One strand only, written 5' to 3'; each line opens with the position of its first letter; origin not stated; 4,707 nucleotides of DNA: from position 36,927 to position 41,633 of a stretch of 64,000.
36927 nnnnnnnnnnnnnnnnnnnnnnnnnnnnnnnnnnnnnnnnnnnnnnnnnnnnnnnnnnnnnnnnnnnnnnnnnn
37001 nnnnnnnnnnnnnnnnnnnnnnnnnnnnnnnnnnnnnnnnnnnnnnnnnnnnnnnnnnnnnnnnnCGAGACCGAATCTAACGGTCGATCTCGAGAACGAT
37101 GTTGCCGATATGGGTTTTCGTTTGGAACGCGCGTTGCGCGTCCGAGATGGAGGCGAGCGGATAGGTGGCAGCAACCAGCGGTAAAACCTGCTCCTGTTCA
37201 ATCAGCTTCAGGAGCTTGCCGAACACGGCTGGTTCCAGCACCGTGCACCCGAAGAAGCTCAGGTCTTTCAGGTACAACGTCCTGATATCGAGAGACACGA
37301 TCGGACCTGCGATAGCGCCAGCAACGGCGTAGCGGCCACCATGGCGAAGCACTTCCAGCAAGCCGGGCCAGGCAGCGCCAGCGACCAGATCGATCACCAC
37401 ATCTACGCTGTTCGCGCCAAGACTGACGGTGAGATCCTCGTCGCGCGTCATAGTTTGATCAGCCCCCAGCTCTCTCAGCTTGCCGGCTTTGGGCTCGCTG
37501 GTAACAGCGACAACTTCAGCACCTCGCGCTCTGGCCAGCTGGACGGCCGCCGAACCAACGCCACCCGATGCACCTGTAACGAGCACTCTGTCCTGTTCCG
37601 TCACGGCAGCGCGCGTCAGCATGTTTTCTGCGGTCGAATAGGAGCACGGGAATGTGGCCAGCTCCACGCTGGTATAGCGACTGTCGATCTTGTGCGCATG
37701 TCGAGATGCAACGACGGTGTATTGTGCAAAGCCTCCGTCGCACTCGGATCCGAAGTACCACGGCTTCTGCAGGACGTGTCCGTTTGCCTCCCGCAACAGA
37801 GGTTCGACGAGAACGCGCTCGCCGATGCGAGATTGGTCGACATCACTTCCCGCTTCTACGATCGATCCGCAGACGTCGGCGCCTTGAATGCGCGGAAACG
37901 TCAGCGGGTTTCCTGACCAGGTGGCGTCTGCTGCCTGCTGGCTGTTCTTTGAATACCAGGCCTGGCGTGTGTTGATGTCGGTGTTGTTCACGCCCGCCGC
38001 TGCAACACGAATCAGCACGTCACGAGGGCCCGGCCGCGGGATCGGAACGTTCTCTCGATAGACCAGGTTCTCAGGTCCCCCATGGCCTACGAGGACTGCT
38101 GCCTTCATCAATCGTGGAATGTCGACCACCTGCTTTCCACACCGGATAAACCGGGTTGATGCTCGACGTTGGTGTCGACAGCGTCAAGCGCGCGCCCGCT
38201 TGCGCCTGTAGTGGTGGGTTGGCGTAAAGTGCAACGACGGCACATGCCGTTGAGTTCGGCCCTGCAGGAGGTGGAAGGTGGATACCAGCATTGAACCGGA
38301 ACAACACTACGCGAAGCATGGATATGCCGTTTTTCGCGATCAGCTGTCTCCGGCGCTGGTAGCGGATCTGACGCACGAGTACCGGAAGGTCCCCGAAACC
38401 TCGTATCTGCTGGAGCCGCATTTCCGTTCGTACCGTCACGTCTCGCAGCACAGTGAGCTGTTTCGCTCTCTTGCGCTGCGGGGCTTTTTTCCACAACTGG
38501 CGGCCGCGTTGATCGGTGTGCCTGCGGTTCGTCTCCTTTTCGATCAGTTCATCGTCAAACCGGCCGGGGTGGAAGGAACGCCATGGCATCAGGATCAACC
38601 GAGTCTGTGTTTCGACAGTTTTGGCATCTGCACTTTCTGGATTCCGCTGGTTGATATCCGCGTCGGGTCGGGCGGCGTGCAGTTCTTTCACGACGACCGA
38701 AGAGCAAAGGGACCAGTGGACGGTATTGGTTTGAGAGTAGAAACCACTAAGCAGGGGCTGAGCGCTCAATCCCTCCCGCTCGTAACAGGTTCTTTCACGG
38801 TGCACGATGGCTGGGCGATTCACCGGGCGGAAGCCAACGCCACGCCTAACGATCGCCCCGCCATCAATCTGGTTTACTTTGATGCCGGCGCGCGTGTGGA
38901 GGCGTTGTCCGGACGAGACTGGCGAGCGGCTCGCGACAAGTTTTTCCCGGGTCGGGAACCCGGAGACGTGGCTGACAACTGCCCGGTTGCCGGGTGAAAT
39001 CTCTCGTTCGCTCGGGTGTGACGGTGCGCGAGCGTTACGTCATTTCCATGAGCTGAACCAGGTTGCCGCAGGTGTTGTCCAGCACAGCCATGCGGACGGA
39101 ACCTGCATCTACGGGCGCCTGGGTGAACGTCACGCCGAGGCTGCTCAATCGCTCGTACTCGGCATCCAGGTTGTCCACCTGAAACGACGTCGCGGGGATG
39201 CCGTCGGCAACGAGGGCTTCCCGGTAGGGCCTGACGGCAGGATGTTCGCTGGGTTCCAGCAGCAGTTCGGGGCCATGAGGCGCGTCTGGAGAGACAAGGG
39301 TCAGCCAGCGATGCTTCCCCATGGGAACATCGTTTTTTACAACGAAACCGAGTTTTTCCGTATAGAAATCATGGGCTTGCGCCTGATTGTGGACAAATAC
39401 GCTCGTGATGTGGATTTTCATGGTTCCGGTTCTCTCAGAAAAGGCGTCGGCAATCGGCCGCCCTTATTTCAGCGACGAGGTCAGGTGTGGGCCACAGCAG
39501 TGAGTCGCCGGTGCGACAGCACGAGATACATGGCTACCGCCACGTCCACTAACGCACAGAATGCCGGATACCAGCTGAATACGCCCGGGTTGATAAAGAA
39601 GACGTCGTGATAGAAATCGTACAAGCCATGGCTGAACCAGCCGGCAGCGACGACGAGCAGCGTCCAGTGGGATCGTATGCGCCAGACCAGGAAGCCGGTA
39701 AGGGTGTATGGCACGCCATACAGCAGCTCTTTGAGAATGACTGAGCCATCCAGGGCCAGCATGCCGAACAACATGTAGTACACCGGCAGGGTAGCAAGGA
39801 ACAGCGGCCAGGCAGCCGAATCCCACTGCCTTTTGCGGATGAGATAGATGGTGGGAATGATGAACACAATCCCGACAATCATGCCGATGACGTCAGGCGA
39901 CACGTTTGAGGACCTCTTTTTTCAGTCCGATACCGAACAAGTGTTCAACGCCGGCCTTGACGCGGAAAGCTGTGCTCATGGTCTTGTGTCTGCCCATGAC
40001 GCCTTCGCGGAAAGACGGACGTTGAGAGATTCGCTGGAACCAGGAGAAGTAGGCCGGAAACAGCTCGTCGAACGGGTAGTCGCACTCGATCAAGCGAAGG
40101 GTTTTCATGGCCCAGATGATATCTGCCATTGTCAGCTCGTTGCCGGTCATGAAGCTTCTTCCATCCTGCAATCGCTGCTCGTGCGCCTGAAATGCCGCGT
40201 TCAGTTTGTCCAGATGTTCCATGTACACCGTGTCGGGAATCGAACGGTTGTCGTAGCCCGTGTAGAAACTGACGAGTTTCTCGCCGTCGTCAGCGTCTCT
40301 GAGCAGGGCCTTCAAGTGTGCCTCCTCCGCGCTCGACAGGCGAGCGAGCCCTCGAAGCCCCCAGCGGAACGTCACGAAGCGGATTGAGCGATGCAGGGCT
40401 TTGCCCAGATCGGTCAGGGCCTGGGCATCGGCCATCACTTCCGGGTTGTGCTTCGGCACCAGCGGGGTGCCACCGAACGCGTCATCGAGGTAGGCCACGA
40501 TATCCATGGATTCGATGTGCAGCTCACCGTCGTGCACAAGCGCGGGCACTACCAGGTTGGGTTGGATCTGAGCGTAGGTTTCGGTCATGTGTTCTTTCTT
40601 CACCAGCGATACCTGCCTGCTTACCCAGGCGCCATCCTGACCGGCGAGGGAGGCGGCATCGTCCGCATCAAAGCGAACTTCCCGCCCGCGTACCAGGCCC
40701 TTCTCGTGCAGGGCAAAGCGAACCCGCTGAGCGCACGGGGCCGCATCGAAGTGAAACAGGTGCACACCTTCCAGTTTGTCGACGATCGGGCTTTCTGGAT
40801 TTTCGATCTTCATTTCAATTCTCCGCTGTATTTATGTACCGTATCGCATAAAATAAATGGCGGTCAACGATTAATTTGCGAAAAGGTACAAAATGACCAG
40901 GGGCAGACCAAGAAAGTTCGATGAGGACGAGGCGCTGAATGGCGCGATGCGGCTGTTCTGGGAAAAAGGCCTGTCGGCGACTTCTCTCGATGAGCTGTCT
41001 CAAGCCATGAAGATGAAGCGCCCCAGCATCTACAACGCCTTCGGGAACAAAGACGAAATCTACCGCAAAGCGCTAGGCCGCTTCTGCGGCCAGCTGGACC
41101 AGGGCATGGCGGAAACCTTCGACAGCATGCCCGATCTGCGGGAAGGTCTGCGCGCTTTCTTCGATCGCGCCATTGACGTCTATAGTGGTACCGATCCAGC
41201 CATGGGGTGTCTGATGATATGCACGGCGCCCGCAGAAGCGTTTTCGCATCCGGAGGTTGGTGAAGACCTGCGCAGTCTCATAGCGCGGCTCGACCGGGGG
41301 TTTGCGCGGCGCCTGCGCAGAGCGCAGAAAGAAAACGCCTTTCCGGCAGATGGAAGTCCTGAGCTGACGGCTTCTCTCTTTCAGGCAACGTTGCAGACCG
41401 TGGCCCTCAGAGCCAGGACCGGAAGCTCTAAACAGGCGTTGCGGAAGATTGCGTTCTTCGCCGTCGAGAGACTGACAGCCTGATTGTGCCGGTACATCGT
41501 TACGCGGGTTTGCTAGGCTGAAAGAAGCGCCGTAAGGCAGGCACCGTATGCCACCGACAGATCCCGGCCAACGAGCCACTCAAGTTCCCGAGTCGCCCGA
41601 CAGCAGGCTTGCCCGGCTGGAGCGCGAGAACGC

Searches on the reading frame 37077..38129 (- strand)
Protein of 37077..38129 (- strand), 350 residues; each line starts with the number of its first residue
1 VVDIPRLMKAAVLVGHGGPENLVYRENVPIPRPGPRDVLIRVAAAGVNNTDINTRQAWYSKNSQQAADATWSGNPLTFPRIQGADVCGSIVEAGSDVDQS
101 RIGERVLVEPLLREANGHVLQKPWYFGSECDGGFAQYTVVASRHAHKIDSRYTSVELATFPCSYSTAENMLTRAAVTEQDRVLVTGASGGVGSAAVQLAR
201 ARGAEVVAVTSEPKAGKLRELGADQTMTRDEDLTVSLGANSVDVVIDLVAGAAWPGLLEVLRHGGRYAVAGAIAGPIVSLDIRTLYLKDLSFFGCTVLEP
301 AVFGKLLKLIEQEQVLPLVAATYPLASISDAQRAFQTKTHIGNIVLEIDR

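Call 76: search_protein_families(library=pfam, proteins=[window:37077-38129:-], max_evalue=0.0001)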
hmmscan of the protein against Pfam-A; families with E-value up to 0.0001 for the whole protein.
window:37077-38129:- (350 aa): 5 families
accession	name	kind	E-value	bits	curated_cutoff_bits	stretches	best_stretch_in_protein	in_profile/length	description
PF00107.32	ADH_zinc_N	-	1.3e-21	77.4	31.8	1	190-311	1-128/129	Zinc-binding dehydrogenase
PF08240.17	ADH_N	-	1.6e-17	64.1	23.5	1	34-149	1-103/104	Alcohol dehydrogenase GroES-like domain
PF13602.12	ADH_zinc_N_2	-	1.7e-13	52.1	27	1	221-346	1-134/134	Zinc-binding dehydrogenase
PF01370.27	Epimerase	-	3.5e-08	33.6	20.9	1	182-253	1-76/240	NAD dependent epimerase/dehydratase family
PF01113.26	DapB_N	-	5.1e-05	23.8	25.6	0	181-271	2-97/124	Dihydrodipicolinate reductase, N-terminus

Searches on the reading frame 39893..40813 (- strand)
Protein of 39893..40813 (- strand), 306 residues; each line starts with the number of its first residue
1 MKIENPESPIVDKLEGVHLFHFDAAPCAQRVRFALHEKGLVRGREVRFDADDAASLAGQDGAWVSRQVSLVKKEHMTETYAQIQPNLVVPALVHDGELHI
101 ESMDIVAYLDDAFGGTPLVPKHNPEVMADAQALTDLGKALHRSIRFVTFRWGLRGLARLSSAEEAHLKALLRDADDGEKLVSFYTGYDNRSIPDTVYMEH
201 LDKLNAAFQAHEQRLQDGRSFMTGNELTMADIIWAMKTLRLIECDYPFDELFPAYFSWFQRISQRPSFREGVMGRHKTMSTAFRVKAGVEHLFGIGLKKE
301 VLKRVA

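Call 76: search_protein_families(library=pfam, proteins=[window:39893-40813:-], max_evalue=0.0001)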
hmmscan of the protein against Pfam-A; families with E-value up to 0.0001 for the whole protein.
window:39893-40813:- (306 aa): 4 families
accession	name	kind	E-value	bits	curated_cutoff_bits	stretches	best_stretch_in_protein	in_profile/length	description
PF13417.12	GST_N_3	-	8.1e-12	45.8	22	1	19-116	1-74/75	Glutathione S-transferase, N-terminal domain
PF13409.12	GST_N_2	-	1.1e-09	39.2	25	1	26-111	3-69/70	Glutathione S-transferase, N-terminal domain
PF00043.30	GST_C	-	1.8e-08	35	20.7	1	193-266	20-93/93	Glutathione S-transferase, C-terminal domain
PF13410.11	GST_C_2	-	5.5e-07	30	24.9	1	199-261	6-69/69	Glutathione S-transferase, C-terminal domain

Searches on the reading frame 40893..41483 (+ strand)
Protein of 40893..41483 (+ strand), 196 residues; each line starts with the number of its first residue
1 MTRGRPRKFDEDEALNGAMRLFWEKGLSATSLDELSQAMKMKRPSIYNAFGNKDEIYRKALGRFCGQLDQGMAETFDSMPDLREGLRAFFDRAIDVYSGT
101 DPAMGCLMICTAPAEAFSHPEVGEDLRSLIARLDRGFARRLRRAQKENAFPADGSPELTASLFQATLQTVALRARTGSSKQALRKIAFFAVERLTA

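Call 3: search_protein_families(library=pfam, proteins=[window:40893-41483:+], max_evalue=0.1)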
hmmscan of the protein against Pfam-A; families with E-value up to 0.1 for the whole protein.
window:40893-41483:+ (196 aa): 5 families
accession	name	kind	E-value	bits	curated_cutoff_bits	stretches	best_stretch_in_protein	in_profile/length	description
PF00440.29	TetR_N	-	1.1e-11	44.7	24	1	15-58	2-45/47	Bacterial regulatory proteins, tetR family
PF16925.10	TetR_C_13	-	3.7e-09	37.4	27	1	86-185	5-104/109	Tetracyclin repressor-like, C-terminal domain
PF16859.10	TetR_C_11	-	4.5e-06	27.4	32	1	81-174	6-97/113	Tetracyclin repressor-like, C-terminal domain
PF21993.1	TetR_C_13_2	-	0.0052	17.5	27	1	84-187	3-101/103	Transcriptional regulator LmrA/YxaF-like, C-terminal domain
PF13977.11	TetR_C_6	-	0.02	15.5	27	1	114-187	31-106/115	BetI-type transcriptional repressor, C-terminal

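Call 4: search_protein_families(library=ncbifam, proteins=[window:40893-41483:+], max_evalue=0.1)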
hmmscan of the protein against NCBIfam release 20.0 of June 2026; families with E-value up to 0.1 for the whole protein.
window:40893-41483:+ (196 aa): 12 families
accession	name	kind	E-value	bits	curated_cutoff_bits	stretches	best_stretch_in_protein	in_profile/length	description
NF051457.1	acryl_TF_AcuR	equivalog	1.3e-07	31.1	247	1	3-187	5-196/204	acrylate utilization transcriptional regulator AcuR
NF051852.1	efflux_TF_MtrR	exception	3.2e-07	30.3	280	1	13-91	14-97/205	multidrug efflux system transcriptional repressor MtrR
NF007949.0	PRK10668.1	equivalog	1.8e-06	27.6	271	1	13-61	15-63/216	multidrug efflux transporter transcriptional repressor AcrR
NF053731.1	TransRegFasRMycb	equivalog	3.4e-06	27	330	1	6-91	8-97/199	HTH-type transcriptional activator FasR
NF050111.1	TransRegSACE7040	equivalog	3.2e-05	23.9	250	1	14-95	6-87/186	SACE_7040 family transcriptional regulator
TIGR03968.1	mycofact_TetR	equivalog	3.2e-05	23.6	224.9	1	3-81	3-77/190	mycofactocin system transcriptional regulator MftR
NF053516.1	TranRepPrsAVib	equivalog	0.00038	20.3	300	1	12-79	9-76/208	TetR family transcriptional repressor PsrA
NF007430.0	PRK09975.1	equivalog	0.0018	17.5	274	1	14-58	16-60/220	acrEF/envCD operon transcriptional regulator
NF000040.3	Tn10_TetC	equivalog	0.011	15.9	425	1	15-57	19-61/197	tetracyline resistance-associated transcriptional repressor TetC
NF058643.1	TranRegCurRPseudo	equivalog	0.013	15.2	300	1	15-169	13-168/193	TetR family transcriptional repressor CurR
TIGR03384.1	betaine_BetI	equivalog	0.036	13.7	201.3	1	13-106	12-105/189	choline-binding transcriptional repressor BetI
NF010319.1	PRK13756.1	equivalog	0.039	13.8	265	1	8-56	1-49/199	tetracycline resistance transcriptional repressor TetR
